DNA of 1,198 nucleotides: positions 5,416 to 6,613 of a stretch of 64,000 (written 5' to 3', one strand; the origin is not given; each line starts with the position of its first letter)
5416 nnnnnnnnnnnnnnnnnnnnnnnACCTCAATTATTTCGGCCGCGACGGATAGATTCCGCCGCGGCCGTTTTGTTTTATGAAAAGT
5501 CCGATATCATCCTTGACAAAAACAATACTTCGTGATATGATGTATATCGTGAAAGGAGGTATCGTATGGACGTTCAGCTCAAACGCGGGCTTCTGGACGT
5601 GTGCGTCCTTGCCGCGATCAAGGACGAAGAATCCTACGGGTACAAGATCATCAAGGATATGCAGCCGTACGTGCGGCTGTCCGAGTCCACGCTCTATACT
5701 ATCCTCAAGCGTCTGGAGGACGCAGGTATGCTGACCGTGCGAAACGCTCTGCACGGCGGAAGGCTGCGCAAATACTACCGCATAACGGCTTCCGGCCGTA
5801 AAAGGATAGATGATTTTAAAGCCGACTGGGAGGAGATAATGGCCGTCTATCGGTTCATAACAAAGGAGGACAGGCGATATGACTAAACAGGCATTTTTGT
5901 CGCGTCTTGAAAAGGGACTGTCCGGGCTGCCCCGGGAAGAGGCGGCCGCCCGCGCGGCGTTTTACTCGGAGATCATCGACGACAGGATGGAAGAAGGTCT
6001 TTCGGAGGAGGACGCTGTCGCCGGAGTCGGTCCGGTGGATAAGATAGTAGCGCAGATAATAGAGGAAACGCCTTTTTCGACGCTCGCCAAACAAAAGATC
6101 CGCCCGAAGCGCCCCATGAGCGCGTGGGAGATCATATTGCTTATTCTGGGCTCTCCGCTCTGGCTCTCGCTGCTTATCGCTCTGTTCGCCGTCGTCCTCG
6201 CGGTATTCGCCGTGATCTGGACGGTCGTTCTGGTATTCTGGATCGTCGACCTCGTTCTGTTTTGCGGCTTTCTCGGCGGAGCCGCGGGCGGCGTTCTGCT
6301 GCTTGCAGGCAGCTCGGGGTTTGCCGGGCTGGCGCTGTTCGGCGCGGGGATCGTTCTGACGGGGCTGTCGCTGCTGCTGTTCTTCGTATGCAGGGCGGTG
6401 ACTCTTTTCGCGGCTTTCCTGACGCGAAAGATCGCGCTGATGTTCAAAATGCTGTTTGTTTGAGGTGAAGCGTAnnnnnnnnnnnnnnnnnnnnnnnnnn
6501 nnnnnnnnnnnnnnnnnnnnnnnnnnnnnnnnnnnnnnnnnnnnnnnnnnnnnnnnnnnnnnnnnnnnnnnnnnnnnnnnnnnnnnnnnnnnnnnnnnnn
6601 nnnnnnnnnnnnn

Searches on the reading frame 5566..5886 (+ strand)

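Call 76: search_protein_families(library=pfam, proteins=[window:5566-5886:+], max_evalue=0.01)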
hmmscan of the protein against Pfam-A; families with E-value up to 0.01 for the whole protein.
window:5566-5886:+ (106 aa): 5 families
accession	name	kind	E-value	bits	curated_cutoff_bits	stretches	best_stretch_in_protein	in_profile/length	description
PF03551.20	PadR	-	4.2e-18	65.5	27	1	14-81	1-73/75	Transcriptional regulator PadR-like family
PF13601.12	HTH_34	-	5.7e-07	30.1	27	1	16-88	7-76/80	Winged helix DNA-binding domain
PF22194.2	F-93_WHD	-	7.9e-06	26.3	28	1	14-63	2-52/62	F-93, winged-helix domain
PF13463.12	HTH_27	-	0.00011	22.9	22.2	1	10-77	4-68/68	Winged helix DNA-binding domain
PF01047.28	MarR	-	0.0042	17.4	24.6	0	29-58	20-49/59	MarR family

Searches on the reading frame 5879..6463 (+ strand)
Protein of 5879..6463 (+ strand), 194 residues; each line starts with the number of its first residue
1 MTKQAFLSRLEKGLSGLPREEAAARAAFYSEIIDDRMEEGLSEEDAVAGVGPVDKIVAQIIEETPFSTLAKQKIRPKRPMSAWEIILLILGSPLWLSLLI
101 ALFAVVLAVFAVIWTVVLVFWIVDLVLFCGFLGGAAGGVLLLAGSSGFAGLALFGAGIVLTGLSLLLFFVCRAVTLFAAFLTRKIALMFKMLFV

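Call 10: search_protein_families(library=pfam, proteins=[window:5879-6463:+], max_evalue=0.001)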
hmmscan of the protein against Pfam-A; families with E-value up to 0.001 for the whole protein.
window:5879-6463:+ (194 aa): 1 family
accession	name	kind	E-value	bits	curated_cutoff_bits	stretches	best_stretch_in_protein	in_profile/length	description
PF22564.2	HAAS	-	5.7e-09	36.7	27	1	6-58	2-54/55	HAAS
